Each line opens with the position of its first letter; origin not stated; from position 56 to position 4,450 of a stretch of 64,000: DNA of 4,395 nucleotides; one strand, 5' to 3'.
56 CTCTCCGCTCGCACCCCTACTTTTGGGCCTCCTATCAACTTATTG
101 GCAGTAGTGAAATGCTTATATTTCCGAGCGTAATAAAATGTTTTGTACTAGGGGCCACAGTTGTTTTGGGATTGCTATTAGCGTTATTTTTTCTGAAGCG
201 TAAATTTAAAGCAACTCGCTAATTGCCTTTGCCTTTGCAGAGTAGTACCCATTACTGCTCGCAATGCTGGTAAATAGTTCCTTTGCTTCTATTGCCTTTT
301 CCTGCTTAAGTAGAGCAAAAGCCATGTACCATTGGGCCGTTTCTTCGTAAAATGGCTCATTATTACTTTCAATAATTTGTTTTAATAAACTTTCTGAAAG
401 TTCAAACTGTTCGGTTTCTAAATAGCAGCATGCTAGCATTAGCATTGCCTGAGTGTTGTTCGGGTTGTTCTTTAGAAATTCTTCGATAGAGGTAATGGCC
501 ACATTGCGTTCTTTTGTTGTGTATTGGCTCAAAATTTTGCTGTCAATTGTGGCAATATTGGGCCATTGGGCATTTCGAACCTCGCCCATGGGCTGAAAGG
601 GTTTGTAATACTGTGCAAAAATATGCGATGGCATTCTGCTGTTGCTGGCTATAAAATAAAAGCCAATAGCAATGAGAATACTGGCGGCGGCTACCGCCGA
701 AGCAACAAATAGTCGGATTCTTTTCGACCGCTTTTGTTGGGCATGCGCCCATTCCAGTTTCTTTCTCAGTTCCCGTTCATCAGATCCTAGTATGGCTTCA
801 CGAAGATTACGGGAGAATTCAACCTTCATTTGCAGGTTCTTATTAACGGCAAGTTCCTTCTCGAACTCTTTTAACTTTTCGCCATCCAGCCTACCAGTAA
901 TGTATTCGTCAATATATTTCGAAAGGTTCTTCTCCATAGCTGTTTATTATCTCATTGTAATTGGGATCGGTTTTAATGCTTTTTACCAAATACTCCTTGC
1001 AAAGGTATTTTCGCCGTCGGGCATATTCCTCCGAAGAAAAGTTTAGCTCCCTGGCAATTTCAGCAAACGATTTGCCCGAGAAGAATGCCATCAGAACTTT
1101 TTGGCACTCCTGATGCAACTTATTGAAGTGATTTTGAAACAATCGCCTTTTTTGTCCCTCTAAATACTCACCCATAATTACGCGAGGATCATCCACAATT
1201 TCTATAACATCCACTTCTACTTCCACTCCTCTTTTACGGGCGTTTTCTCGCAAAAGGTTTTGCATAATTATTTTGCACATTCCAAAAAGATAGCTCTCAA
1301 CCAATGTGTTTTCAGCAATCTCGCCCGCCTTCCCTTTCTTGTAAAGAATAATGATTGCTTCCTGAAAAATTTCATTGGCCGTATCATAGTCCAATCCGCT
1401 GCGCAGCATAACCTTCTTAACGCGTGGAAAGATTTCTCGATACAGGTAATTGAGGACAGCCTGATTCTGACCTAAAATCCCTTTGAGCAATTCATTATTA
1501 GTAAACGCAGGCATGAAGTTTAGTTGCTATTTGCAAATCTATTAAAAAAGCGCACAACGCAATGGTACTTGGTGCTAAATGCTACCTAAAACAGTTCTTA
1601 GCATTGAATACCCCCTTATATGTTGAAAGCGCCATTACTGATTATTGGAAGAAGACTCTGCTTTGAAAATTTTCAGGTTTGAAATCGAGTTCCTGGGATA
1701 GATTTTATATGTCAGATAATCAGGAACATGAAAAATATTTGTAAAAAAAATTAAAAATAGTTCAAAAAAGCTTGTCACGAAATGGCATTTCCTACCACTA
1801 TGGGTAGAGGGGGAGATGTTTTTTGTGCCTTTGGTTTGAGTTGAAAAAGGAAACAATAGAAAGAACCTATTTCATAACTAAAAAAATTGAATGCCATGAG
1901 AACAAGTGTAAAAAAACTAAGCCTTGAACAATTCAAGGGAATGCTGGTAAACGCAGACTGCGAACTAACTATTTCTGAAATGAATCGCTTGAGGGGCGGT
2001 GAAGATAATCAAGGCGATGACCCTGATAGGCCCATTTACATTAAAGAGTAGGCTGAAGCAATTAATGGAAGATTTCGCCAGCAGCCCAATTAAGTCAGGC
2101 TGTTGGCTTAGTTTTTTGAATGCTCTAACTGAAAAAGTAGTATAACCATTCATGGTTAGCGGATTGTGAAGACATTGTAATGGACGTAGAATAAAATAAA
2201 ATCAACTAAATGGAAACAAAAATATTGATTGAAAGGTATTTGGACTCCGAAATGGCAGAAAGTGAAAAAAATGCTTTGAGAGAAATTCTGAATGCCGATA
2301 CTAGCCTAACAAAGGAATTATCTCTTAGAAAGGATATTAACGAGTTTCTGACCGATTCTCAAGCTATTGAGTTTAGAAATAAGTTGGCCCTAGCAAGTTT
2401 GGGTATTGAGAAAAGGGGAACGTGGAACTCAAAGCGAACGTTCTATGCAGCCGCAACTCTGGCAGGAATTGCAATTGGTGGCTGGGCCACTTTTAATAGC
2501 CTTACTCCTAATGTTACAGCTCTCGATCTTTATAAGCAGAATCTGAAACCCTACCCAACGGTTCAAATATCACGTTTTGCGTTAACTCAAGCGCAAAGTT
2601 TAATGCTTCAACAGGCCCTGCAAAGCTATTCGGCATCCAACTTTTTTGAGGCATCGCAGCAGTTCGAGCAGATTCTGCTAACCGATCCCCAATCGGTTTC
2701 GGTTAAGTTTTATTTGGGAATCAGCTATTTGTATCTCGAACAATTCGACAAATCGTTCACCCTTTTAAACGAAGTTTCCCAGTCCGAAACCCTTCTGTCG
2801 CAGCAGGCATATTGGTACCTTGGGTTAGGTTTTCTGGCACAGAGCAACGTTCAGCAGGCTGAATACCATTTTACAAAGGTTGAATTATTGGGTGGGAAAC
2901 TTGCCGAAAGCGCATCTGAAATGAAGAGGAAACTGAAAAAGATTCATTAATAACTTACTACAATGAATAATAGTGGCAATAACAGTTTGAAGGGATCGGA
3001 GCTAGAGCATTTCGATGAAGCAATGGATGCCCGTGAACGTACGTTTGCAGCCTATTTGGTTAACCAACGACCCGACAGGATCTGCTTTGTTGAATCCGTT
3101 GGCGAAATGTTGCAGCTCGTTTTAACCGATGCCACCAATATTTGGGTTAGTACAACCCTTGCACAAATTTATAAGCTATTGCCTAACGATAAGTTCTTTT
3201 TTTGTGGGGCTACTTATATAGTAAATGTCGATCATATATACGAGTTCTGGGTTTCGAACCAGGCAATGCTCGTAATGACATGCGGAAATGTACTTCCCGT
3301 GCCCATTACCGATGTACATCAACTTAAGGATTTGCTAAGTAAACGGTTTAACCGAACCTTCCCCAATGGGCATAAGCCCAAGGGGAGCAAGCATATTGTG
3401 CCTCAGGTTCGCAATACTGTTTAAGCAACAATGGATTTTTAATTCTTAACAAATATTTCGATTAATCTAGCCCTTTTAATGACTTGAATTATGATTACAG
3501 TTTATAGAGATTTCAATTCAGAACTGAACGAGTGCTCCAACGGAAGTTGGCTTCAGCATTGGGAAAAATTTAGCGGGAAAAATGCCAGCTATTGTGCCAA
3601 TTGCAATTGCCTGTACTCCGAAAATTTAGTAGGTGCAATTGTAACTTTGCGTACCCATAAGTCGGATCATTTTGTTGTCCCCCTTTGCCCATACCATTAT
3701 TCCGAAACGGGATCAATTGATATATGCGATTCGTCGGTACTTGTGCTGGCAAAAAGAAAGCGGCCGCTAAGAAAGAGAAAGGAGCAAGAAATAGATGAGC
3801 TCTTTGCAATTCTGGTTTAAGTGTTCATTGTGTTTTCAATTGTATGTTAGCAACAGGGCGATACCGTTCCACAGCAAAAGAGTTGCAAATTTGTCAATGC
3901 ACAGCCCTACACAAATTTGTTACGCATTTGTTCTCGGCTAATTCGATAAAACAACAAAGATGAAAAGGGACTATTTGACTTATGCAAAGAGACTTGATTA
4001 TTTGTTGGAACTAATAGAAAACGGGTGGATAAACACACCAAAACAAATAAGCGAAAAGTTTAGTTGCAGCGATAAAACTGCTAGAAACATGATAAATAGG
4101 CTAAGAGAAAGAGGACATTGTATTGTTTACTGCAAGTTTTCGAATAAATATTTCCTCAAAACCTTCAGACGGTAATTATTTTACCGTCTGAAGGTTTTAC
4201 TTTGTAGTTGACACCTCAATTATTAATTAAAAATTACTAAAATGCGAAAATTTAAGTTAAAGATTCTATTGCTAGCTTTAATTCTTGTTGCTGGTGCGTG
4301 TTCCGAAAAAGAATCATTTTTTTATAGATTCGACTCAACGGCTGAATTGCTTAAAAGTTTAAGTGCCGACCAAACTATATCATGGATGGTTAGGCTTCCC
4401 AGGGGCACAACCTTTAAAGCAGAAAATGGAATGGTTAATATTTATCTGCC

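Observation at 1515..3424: Double-glycine-leader peptide gene beside a TPR single-pass membrane protein and a receiver-less LytTR regulator: candidate peptide-sensing circuit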

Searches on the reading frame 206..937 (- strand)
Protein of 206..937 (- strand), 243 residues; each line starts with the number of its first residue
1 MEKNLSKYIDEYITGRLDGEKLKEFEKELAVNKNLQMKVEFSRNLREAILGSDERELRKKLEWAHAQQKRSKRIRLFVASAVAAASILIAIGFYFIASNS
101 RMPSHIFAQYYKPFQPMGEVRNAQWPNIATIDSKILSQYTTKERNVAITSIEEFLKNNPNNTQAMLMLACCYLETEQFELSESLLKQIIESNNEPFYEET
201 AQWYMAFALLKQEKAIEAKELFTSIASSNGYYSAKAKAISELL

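Call 3: search_protein_families(library=pfam, proteins=[window:206-937:-], max_evalue=1)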
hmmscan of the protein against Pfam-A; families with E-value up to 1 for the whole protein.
window:206-937:- (243 aa): 13 families
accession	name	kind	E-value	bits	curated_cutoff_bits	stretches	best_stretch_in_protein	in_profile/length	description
PF13174.12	TPR_6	-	4.9e-06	27.3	26.3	1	163-190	1-28/33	Tetratricopeptide repeat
PF14559.12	TPR_19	-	5.9e-06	26.9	25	1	149-194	12-57/68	Tetratricopeptide repeat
PF13431.12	TPR_17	-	0.00029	21.3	24.4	1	152-179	3-30/34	Tetratricopeptide repeat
PF13424.12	TPR_12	-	0.0015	19.1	30.1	1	154-190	37-73/77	Tetratricopeptide repeat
PF07719.23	TPR_2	-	0.002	18.5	27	0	164-192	3-31/34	Tetratricopeptide repeat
PF13181.12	TPR_8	-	0.0032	18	25.7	1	163-193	2-32/34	Tetratricopeptide repeat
PF09976.15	TPR_21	-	0.0035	17.6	25.5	1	137-226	48-140/193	Tetratricopeptide repeat-like domain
PF25063.1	ARM_TT21_C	-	0.012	16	35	1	142-229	35-125/209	Tetratricopeptide repeat protein 21 C-terminal ARM domain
PF23914.1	TPR_CcmH_CycH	-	0.015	15.6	42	1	142-186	101-145/158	Cytochrome c-type biogenesis protein H TPR domain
PF25218.1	TseH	-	0.021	15.2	27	1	110-196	58-140/167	Type VI secretion system effector TseH-like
PF13432.12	TPR_16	-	0.022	15.7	32.7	1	146-189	15-58/65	Tetratricopeptide repeat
PF14561.12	TPR_20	-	0.03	15.1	25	1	144-194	4-54/90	Tetratricopeptide repeat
PF12895.13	ANAPC3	-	0.063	14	27.2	1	147-218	8-75/82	Anaphase-promoting complex, cyclosome, subunit 3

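Call 4: search_protein_families(library=ncbifam, proteins=[window:206-937:-], max_evalue=1)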
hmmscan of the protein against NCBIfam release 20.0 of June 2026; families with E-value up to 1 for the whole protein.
window:206-937:- (243 aa): 16 families
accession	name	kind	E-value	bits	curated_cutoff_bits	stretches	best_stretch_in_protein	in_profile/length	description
NF053607.1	CHU_0125_OmpA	equivalog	2.7e-07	29.5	620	1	133-229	24-117/639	CHU_0125 family OmpA-like outer membrane integrity protein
TIGR02917.1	PEP_TPR_lipo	equivalog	7e-05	20.9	312.2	1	138-225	271-355/899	XrtA/PEP-CTERM system TPR-repeat protein PrsT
NF052415.1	T3SS_chap_SctY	equivalog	0.00051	20.5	70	1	159-227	3-68/106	type III secretion apparatus assembly chaperone SctY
NF040959.1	MamA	equivalog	0.0014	18.1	200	1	141-209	84-149/204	magnetosome protein MamA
TIGR03939.1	PGA_TPR_OMP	equivalog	0.0017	16.6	366.65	1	115-209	384-476/800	poly-beta-1,6 N-acetyl-D-glucosamine export porin PgaA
NF052400.1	M48_BAM_BepA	equivalog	0.0026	16.6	570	1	121-238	334-448/483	beta-barrel assembly-enhancing protease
TIGR02795.1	tol_pal_ybgF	equivalog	0.0056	17.3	90.1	1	172-230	12-70/119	tol-pal system protein YbgF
NF052304.1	CdsG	equivalog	0.0076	16.5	170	1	147-208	61-123/133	CdsG family type III secretion system protein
NF052375.1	antisigma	equivalog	0.0078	16.2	100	1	30-101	23-109/217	anti-sigma factor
TIGR02521.1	type_IV_pilW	equivalog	0.01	15.4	154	1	141-234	44-134/234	type IV pilus biogenesis/stability protein PilW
NF008756.0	PRK11788.1-4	equivalog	0.011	14.8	474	1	141-213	193-265/389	lipopolysaccharide assembly protein LapB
TIGR00540.1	TPR_hemY_coli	hypoth_equivalog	0.019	13.7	142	1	139-221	303-381/385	heme biosynthesis-associated TPR protein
NF008754.0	PRK11788.1-2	equivalog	0.03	13.4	670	1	142-201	191-250/386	lipopolysaccharide assembly protein LapB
NF047558.1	TPR_END_plus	domain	0.04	13.9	32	1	168-199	5-35/56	TPR end-of-group domain-containing protein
NF033920.0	C39_PA2778_fam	equivalog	0.05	13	150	1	140-223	168-248/255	PA2778 family cysteine peptidase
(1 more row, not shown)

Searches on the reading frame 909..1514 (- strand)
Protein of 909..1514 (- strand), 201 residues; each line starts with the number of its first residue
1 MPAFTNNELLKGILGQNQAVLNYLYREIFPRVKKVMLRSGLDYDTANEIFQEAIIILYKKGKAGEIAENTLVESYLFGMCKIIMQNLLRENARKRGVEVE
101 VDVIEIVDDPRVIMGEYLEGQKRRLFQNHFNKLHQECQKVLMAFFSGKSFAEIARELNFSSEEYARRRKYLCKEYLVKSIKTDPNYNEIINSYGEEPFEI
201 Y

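Call 3: search_protein_families(library=pfam, proteins=[window:909-1514:-], max_evalue=1)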
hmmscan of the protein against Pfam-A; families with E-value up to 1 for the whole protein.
window:909-1514:- (201 aa): 5 families
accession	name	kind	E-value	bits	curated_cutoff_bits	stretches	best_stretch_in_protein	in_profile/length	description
PF08281.18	Sigma70_r4_2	-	0.0023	18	25.7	1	131-161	9-40/54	Sigma-70, region 4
PF07638.17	Sigma70_ECF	-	0.0032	17.8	21.1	1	79-169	83-173/185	ECF sigma factor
PF04542.20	Sigma70_r2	-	0.0082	16.4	24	1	24-93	1-70/71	Sigma-70 region 2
PF13936.12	HTH_38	-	0.08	13.1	27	1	147-160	20-33/44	Helix-turn-helix domain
PF13404.12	HTH_AsnC-type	-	0.32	11.3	27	1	149-169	19-39/42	AsnC-type helix-turn-helix domain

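Call 4: search_protein_families(library=ncbifam, proteins=[window:909-1514:-], max_evalue=1)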
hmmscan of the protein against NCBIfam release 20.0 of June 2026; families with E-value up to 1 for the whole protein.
window:909-1514:- (201 aa): 29 families (the best 25 are shown)
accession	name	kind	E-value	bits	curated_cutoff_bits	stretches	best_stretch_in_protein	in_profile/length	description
TIGR02937.1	sigma70-ECF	superfamily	1.6e-11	44.1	42.9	1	21-171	3-157/165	sigma-70 family RNA polymerase sigma factor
TIGR02985.1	Sig70_bacteroi1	subfamily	3e-09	37.3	126.4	1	23-161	5-144/162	RNA polymerase sigma-70 factor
NF010500.0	PRK13919.1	subfamily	2.5e-06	27.8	226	1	4-168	8-175/186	putative RNA polymerase sigma E protein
NF009167.0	PRK12514.1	equivalog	3.1e-06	27.2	265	1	16-158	17-157/180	RNA polymerase sigma factor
TIGR02989.1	Sig-70_gvs1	subfamily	5.7e-06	26.4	124.55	1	42-163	24-142/158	RNA polymerase sigma-70 factor, Rhodopirellula/Verrucomicrobium family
NF009189.0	PRK12537.1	equivalog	2.4e-05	23.9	261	1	15-158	19-160/182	RNA polymerase sigma factor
NF040705.1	sigma_mbnA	exception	2.5e-05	24.1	350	1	42-162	22-141/272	methanobactin precursor domain-containing sigma factor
NF007227.0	PRK09645.1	subfamily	3.4e-05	23.8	202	1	17-162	11-153/177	sigma-70 family RNA polymerase sigma factor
NF008893.0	PRK11924.2-3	equivalog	0.00035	20.2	331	1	34-158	36-159/181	RNA polymerase sigma factor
NF009176.0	PRK12524.1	equivalog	0.00045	20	264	1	22-162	29-167/196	RNA polymerase sigma factor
TIGR02950.1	SigM_subfam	subfamily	0.00053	19.9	147.95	1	22-162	3-141/159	RNA polymerase sigma factor, SigM family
NF009168.0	PRK12515.1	subfamily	0.00055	19.5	236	1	3-163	6-163/189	RNA polymerase sigma factor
NF007216.0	PRK09638.1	equivalog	0.00064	19.5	194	1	9-160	8-155/180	RNA polymerase sigma factor SigY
NF009165.0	PRK12512.1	equivalog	0.00081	19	198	1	31-160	38-160/184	RNA polymerase sigma factor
NF007228.0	PRK09646.1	subfamily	0.00083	19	226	1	6-159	17-170/194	ECF RNA polymerase sigma factor SigK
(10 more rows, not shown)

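Call 73: list_cluster_members(proteins=[P0038, P0001, window:909-1514:-])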
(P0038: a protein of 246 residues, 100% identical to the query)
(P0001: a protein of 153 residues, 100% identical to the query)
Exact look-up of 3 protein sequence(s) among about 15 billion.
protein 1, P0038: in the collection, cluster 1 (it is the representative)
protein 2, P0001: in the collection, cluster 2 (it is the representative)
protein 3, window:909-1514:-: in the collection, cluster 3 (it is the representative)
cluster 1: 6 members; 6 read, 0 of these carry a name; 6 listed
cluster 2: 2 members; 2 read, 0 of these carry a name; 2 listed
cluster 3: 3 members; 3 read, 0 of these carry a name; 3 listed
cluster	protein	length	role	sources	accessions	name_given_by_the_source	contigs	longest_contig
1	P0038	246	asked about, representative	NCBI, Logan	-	-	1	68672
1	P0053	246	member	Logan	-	-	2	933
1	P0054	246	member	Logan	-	-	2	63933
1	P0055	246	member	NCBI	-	-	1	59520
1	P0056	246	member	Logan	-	-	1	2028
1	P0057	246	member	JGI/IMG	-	-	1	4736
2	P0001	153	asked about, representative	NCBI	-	-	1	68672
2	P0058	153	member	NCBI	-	-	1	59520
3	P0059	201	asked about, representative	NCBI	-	-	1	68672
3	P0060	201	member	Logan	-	-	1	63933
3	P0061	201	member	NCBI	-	-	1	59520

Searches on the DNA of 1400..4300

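Call 33: search_rna_families(source=window, start=1400, end=4300, threshold=evalue, max_evalue=1)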
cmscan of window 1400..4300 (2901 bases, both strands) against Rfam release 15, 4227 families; matches with E-value up to 1: 0.
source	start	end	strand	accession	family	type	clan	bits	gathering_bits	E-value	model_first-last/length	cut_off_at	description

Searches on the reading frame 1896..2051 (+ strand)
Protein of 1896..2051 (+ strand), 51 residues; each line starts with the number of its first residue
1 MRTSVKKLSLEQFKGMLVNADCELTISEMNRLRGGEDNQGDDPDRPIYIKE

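Call 3: search_protein_families(library=pfam, proteins=[window:1896-2051:+], max_evalue=1)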
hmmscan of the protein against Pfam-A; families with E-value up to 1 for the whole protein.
window:1896-2051:+ (51 aa): 1 family
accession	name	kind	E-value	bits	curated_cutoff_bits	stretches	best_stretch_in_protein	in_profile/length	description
PF16934.11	Mersacidin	-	0.24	11.6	27.6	1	23-37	7-21/34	Two-component Enterococcus faecalis cytolysin (EFC)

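Call 4: search_protein_families(library=ncbifam, proteins=[window:1896-2051:+], max_evalue=1)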
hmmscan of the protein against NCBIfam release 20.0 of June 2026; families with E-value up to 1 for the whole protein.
window:1896-2051:+ (51 aa): 1 family
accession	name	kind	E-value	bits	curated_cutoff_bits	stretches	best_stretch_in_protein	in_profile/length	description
TIGR04149.1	GG_sam_targ_CFB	domain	0.061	13.2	25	1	6-38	5-31/43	TIGR04149 family rSAM-modified RiPP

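Call 9: find_encoding_contigs(protein=window:1896-2051:+, flank=10000, max_places=6)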
Protein window:1896-2051:+ (51 aa): 1 contig read that carries it; 1 place shown.
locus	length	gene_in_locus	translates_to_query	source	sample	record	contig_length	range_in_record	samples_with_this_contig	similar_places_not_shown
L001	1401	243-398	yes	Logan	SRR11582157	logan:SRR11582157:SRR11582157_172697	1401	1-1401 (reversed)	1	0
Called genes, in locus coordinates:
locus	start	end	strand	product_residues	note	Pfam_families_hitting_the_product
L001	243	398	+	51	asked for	-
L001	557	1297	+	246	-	-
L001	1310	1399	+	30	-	?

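Call 57: search_protein_families(library=ncbifam, alignment_id=A7, max_evalue=1)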
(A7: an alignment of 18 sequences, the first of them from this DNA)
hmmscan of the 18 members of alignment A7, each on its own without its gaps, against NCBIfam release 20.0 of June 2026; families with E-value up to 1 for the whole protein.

A. member 1, seq(51 aa): 1 family
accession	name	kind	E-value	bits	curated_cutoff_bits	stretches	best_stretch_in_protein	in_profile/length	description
TIGR04149.1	GG_sam_targ_CFB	domain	0.061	13.2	25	1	6-38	5-31/43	TIGR04149 family rSAM-modified RiPP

B. families by the number of members that match (of 18 scanned): 5 families
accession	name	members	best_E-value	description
TIGR04149.1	GG_sam_targ_CFB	12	4.7e-06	TIGR04149 family rSAM-modified RiPP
TIGR03893.1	lant_SP_1948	2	0.021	lichenicidin A2 family type 2 lantibiotic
NF005980.0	PRK08073.1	1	0.03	flagellar hook-associated protein 3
TIGR02953.1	penta_MxKDx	1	0.034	pentapeptide MXKDX repeat protein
NF033680.1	exonuc_ExeM-GG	1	0.1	extracellular exonuclease ExeM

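Call 58: search_protein_families(library=pfam, alignment_id=A7, max_evalue=1)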
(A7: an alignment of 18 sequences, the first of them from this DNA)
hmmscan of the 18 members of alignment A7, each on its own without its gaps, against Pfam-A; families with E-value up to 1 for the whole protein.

A. member 1, seq(51 aa): 1 family
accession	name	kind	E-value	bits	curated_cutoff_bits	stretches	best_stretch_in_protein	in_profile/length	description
PF16934.11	Mersacidin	-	0.24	11.6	27.6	1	23-37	7-21/34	Two-component Enterococcus faecalis cytolysin (EFC)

B. families by the number of members that match (of 18 scanned): 9 families
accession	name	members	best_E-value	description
PF16934.11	Mersacidin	4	0.0078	Two-component Enterococcus faecalis cytolysin (EFC)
PF00141.28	peroxidase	2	0.0017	Peroxidase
PF03047.20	ComC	1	0.0078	COMC family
PF18486.7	PUB_1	1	0.14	PNGase/UBA- or UBX-containing domain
PF22350.2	Int_EF-hand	1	0.2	Internalin, EF-hand domain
PF24488.1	DUF7584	1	0.21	Domain of unknown function (DUF7584)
PF16553.11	PUFD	1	0.24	BCORL-PCGF1-binding domain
PF14404.11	Strep_pep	1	0.32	Ribosomally synthesized peptide in Streptomyces species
PF04604.19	L_biotic_typeA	1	0.45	Type-A lantibiotic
